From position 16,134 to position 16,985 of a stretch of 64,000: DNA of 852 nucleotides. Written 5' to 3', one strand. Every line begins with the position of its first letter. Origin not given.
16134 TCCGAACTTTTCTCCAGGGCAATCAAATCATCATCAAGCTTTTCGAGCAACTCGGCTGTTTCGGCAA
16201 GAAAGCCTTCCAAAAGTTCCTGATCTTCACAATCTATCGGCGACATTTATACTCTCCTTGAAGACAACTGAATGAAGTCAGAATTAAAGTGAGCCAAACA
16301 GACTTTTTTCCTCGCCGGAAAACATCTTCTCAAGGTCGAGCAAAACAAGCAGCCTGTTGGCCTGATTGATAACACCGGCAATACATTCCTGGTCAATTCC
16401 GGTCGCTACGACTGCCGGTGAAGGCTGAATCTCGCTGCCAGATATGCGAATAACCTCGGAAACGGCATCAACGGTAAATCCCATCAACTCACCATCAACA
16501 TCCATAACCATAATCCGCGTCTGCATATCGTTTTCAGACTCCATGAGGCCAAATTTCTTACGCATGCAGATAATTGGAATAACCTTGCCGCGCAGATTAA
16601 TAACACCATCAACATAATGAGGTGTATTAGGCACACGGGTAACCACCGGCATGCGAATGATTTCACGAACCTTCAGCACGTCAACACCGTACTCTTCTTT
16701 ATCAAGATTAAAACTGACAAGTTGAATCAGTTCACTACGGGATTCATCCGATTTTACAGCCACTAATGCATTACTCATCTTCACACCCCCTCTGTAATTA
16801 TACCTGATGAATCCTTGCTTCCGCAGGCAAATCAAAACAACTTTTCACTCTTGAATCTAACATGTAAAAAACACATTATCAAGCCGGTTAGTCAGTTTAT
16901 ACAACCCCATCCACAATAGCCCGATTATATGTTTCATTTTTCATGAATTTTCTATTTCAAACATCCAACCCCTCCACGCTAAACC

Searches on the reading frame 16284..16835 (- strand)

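Call 24: search_protein_families(library=pfam, proteins=[window:16284-16835:-], max_evalue=0.0001)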
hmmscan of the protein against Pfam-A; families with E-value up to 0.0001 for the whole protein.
window:16284-16835:- (183 aa): 1 family
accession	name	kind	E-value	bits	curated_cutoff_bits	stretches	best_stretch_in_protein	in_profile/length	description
PF01584.24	CheW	-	1.3e-38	132.2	23.5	1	38-174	1-136/138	CheW-like domain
